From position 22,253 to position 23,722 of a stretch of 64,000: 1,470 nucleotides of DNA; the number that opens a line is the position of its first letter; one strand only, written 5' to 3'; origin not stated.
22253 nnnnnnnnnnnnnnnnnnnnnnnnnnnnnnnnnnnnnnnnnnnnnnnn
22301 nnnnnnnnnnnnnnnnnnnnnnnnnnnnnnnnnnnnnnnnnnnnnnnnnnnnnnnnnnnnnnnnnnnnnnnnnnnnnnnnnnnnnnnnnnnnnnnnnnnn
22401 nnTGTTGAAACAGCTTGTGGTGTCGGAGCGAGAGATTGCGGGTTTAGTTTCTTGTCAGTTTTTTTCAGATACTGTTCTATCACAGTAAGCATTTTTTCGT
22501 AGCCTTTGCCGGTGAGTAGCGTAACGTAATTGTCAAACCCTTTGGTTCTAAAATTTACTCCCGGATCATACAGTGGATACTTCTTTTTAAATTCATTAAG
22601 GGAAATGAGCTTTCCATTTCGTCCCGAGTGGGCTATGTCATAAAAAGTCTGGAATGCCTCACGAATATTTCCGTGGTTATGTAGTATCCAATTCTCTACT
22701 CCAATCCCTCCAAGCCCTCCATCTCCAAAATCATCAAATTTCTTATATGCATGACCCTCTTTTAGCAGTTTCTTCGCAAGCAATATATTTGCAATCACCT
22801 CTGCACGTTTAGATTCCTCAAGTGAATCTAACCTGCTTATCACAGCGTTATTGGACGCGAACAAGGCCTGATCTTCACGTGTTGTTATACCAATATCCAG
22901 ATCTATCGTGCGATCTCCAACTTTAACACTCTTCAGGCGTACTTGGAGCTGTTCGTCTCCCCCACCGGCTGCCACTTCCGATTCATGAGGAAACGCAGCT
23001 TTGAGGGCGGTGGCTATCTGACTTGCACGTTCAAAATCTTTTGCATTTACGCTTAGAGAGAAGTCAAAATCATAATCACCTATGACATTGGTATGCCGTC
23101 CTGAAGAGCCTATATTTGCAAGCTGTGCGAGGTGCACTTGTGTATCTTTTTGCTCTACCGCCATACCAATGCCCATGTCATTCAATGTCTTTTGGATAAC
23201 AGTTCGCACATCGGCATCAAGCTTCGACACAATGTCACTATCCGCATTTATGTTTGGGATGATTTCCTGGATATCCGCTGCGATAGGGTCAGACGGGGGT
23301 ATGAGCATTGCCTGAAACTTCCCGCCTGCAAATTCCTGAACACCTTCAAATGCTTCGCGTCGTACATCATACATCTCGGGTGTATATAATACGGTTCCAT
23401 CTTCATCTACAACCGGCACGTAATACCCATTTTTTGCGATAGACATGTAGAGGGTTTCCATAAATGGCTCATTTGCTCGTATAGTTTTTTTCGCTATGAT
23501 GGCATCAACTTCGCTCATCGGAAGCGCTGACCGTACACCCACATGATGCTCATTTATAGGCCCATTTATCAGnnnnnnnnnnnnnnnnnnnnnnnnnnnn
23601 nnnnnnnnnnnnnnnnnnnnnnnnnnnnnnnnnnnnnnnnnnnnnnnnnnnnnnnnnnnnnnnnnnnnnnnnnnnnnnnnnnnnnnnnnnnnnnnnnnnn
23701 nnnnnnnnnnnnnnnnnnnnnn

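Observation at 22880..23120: Pol-beta / possibly CD-NTase-like nucleotidyltransferase signature in gene B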

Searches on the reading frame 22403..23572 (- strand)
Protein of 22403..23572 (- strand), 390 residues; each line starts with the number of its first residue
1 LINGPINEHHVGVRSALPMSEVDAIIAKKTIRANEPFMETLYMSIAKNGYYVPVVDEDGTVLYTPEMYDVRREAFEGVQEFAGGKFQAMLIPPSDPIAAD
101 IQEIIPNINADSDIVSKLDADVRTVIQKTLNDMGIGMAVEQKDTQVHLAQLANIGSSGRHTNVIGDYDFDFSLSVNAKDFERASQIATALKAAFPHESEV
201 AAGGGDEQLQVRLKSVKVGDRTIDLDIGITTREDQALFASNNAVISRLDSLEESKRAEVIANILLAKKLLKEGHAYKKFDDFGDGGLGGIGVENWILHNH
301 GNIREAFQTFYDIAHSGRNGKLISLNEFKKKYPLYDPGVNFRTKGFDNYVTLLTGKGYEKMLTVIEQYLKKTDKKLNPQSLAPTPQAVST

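Call 9: find_homologous_proteins(query=window:22403-23572:-, max_evalue=0.001)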
Query window:22403-23572:- (390 aa): 4 proteins with E <= 0.001 among 5954 candidates.
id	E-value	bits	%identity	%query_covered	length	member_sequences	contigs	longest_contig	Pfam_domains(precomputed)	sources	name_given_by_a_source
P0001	1.1e-91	326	46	98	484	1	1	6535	-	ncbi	ncbi:hypothetical protein COT87_01165, partial [Candidatus Collierbacteria bacterium CG10_big_fil_re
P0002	2.7e-75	272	38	94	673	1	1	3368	-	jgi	-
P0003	3.2e-75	272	42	94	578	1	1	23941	-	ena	-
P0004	5.3e-65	238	37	94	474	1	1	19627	-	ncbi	-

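Call 10: search_solved_structures(query=window:22403-23572:-, max_evalue=10, show_alignments=3)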
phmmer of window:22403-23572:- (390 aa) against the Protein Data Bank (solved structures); distinct sequences matched with E-value up to 10: 2.
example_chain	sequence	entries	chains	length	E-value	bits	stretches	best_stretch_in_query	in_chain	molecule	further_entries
2z61_A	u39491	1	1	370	1.3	11.5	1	307-367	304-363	Probable aspartate aminotransferase 2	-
7l5v_A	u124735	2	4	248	1.5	11.3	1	178-293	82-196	Beta-lactamase | Beta-lactamase OXA-935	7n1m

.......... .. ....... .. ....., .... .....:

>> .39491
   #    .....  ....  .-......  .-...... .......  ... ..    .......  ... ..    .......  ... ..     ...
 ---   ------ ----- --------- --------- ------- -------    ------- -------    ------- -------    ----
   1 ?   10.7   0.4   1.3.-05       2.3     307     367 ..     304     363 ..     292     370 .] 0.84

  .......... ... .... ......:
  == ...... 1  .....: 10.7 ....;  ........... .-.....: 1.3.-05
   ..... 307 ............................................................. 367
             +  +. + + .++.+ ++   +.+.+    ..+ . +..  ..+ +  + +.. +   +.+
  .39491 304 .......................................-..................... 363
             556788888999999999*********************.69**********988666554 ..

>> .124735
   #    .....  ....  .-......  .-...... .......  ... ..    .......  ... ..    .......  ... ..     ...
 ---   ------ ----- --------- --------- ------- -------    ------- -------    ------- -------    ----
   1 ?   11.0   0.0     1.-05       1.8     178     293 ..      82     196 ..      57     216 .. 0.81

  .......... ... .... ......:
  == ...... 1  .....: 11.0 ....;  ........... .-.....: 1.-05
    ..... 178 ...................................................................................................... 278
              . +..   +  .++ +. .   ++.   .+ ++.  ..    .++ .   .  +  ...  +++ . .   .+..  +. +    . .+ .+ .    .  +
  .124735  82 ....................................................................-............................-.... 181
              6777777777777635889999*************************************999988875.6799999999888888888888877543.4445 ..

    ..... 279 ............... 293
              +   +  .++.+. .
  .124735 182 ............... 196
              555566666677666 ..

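Call 14: find_encoding_contigs(protein=P0003, flank=10000, max_places=3)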
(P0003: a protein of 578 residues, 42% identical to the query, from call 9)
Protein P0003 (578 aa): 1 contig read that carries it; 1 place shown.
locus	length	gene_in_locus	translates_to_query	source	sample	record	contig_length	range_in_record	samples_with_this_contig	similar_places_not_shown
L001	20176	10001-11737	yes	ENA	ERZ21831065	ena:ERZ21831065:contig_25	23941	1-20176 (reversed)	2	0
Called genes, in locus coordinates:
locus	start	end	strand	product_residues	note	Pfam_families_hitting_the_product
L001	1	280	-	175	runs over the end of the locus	PF01326:PPDK_N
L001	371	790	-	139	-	PF01050:MannoseP_isomer (weak)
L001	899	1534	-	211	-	-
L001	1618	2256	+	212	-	PF03167:UDG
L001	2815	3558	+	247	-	-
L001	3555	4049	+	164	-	PF01936:NYN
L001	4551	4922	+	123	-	-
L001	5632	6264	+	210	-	-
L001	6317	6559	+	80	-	-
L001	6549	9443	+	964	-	-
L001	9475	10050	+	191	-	-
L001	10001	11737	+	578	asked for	-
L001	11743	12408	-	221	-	-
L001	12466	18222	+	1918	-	-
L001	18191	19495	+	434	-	-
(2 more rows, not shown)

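Call 15: find_encoding_contigs(protein=P0004, flank=10000, max_places=3)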
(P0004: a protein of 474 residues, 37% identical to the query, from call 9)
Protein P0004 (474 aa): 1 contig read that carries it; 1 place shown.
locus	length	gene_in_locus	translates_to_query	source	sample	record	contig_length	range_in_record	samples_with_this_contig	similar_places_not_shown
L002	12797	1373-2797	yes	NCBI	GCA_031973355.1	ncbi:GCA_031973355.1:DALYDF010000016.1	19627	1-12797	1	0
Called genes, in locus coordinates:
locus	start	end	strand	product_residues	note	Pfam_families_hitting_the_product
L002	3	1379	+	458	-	?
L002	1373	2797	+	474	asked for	-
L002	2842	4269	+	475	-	PF01943:Polysacc_synt, PF13440:Polysacc_synt_3, PF01554:MatE, PF03023:MurJ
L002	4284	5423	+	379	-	PF20706:GT4-conflict (faint), PF13439:Glyco_transf_4, PF13477:Glyco_trans_4_2, PF13579:Glyco_trans_4_4, PF00534:Glycos_transf_1, PF13692:Glyco_trans_1_4, PF13524:Glyco_trans_1_2 (weak)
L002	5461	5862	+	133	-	PF04977:DivIC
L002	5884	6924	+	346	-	PF13623:SurA_N_2, PF13624:SurA_N_3, PF13145:Rotamase_2, PF13616:Rotamase_3, PF00639:Rotamase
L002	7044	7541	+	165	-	-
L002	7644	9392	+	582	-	PF00664:ABC_membrane, PF00005:ABC_tran, PF02463:SMC_N (weak)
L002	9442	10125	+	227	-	PF02463:SMC_N (faint), PF00005:ABC_tran, PF13401:AAA_22 (faint), PF13304:AAA_21 (faint)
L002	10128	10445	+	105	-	-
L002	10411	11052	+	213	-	PF18075:FtsX_ECD, PF02687:FtsX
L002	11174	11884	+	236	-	-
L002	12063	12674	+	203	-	-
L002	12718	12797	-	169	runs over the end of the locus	PF03449:GreA_GreB_N, PF01272:GreA_GreB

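Call 17: search_protein_families(library=ncbifam, proteins=[window:22403-23572:-], max_evalue=1)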
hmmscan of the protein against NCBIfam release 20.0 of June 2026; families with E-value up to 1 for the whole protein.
window:22403-23572:- (390 aa): 0 families

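Call 18: search_protein_families(library=padloc, proteins=[window:22403-23572:-], max_evalue=1)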
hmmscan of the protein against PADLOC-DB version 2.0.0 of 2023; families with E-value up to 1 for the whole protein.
window:22403-23572:- (390 aa): 0 families

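Call 19: predict_structure(alignment_id=A1)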
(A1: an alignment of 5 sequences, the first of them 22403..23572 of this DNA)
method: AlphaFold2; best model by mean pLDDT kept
length: 390 residues; sequences in the alignment: 5
mean_pLDDT: 68.4   pTM: 0.67
mean pLDDT of the five models: 68.4, 65.1, 56.7, 54.6, 50.9
residues with pLDDT >= 90: 28; 70-90: 201; 50-70: 77; < 50: 84
segments of 3 or more residues with pLDDT < 50: 1-22, 47-50, 72-83, 201-206, 281-283, 333-348, 374-390
pLDDT, mean of each block of 10 residues (from residue 1): 33 32 63 74 57 68 59 42 61 83 86 87 93 85 63 73 77 84 89 75 50 84 86 60 72 87 88 69 51 76 86 73 80 48 41 75 88 44 26
secondary structure, 60 per line:
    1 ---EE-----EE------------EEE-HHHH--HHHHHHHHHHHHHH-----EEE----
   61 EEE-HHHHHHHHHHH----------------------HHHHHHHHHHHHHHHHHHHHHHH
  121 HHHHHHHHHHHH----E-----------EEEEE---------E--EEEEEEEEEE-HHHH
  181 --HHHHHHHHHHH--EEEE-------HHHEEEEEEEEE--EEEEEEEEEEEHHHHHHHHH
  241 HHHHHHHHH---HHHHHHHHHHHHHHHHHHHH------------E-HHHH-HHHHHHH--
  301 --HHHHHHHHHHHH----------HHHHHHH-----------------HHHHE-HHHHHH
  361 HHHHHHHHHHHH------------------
elements in order: E25-27 H29-32 H35-48 E54-56 E61-63 H65-75 H98-132 E149-153 E166-175 H177-180 H183-193 E196-199 E210-218 E221-231 H232-249 H253-272 H287-290 H292-298 H303-314 H325-331 H349-352 H355-372

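Call 29: search_solved_structures(query=A1, max_evalue=10, show_alignments=4)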
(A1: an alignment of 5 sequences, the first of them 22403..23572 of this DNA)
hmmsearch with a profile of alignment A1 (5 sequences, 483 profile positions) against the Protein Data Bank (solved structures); distinct sequences matched with E-value up to 10: 2.
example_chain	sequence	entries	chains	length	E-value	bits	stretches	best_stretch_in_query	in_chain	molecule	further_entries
7ok0_F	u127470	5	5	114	0.53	12.2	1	251-298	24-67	DNA-directed RNA polymerase, subunit F | DNA-directed RNA polymerase subunit Rpo4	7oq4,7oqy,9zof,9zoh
1ufw_A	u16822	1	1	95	0.81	11.6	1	35-93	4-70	Synaptojanin 2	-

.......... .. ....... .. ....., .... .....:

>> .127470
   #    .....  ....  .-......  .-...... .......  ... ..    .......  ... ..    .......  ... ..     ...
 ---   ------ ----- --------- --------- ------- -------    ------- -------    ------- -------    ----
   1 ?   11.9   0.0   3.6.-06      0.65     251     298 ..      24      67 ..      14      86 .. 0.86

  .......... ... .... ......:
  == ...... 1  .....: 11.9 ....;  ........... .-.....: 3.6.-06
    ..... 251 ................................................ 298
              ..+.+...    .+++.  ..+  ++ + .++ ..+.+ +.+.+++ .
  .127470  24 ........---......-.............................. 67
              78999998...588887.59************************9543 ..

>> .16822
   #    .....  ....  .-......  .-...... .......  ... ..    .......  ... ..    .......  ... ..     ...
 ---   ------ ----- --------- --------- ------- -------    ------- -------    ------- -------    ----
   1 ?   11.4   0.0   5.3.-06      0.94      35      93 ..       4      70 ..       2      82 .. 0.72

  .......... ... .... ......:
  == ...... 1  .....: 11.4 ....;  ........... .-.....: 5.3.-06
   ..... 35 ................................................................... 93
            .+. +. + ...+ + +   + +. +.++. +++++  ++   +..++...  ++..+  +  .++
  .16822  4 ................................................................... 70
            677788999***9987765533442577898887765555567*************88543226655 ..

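Call 30: search_protein_representatives(alignment_id=A1)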
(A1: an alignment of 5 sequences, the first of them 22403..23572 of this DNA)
Query: 5 sequences, 483 profile positions. Proteins with E-value up to 0.001 (for the whole library): 1117; up to 1e-10: 907; up to 1e-30: 696. The best 150 are listed.
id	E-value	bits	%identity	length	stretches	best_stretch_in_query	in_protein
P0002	8.0e-227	770.1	-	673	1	8-483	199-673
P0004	8.7e-220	746.9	-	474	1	3-471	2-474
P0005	3.1e-189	646.2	-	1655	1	9-471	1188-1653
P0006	3.4e-186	636.2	-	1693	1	8-473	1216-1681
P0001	1.4e-178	611.1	-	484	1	57-482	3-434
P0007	5.0e-178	609.2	-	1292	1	8-471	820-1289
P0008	2.0e-177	607.2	-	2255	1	7-472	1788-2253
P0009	2.2e-177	607.1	-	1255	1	9-471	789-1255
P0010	4.1e-176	602.9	-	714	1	9-474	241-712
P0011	4.9e-175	599.4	-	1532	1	9-473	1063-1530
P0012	2.5e-172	590.4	-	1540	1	8-473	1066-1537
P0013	6.5e-172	589.1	-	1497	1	8-474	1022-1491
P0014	2.9e-171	586.9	-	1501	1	8-471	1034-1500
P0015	2.5e-168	577.3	-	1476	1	8-470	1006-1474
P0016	1.6e-167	574.6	-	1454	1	8-471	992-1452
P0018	4.0e-167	573.3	-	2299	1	8-471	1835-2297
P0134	7.1e-125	433.9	-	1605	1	9-472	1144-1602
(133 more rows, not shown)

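Call 31: search_protein_families(library=pfam, proteins=[P0005, P0006, P0008, P0011, P0018], max_evalue=0.01)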
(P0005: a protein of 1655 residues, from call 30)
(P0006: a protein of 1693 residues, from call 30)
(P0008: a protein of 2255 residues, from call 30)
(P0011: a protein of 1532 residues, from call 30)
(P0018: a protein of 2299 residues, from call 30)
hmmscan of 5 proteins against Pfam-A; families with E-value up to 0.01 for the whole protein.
P0005 (1655 aa): 0 families

P0006 (1693 aa): 0 families

P0008 (2255 aa): 0 families

P0011 (1532 aa): 0 families

P0018 (2299 aa): 0 families

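Call 35: find_encoding_contigs(protein=P0134, flank=10000, max_places=2)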
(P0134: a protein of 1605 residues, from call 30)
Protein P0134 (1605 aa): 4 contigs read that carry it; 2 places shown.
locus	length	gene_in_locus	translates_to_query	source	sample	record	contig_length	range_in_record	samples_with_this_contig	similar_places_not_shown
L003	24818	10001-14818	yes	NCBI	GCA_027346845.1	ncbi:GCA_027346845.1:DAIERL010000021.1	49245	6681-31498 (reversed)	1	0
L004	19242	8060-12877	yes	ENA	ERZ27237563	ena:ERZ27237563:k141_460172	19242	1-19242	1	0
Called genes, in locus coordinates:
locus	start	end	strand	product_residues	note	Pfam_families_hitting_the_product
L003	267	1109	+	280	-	-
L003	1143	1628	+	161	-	-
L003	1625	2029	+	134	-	-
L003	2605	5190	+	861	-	PF00403:HMA, PF00122:E1-E2_ATPase, PF00702:Hydrolase, PF08282:Hydrolase_3 (faint)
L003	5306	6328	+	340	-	PF00403:HMA, PF13386:DsbD_2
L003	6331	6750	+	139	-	PF13473:Cupredoxin_1 (weak)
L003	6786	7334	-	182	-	-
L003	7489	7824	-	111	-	-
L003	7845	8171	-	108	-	PF01814:Hemerythrin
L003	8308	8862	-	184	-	-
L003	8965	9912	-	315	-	PF04055:Radical_SAM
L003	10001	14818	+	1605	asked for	-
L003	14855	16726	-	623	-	PF00009:GTP_EFTU, PF01926:MMR_HSR1 (weak), PF03144:GTP_EFTU_D2, PF22042:EF-G_D2 (weak), PF00679:EFG_C, PF21018:BipA_C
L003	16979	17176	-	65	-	PF00313:CSD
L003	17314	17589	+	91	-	-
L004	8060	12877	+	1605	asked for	-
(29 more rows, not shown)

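Call 82: find_encoding_contigs(protein=P0001, flank=7000, max_places=2)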
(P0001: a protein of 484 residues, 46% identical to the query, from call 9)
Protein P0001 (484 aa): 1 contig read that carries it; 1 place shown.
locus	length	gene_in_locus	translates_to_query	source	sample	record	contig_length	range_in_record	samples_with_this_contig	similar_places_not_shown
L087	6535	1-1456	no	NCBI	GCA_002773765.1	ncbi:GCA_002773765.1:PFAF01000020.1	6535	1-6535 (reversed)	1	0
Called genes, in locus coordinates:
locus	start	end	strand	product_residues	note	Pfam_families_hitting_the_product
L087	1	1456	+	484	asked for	?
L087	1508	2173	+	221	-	-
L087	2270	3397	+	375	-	PF13173:AAA_14, PF13401:AAA_22 (faint), PF13635:DUF4143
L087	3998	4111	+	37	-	PF01934:HepT-like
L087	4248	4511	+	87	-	-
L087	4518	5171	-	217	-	PF04402:SIMPL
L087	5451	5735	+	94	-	PF12441:CopG_antitoxin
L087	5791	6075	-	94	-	PF12441:CopG_antitoxin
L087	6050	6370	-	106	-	PF04365:BrnT_toxin (weak)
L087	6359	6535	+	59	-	PF12441:CopG_antitoxin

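Call 88: list_cluster_members(proteins=[P0134, P0161, P0004, P0163, P0003])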
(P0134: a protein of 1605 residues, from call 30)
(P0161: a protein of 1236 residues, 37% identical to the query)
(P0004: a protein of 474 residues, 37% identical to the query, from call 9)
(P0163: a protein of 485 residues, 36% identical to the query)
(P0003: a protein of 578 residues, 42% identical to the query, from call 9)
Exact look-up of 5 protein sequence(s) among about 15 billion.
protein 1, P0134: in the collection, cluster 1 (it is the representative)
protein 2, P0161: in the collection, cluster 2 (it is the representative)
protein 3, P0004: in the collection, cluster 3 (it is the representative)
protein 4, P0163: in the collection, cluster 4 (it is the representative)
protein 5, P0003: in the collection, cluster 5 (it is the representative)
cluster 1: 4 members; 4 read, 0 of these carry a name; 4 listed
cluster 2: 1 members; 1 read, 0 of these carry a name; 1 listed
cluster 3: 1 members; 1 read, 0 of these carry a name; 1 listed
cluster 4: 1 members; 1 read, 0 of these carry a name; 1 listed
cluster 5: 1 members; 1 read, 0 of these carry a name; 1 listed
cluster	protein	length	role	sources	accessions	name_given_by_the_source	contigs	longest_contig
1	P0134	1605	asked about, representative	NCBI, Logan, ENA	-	-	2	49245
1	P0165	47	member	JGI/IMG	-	-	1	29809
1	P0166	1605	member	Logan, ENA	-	-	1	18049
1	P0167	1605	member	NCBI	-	-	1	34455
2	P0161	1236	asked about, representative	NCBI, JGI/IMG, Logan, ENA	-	-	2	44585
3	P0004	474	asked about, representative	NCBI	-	-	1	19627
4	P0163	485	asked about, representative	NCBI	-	-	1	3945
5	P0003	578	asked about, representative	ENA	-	-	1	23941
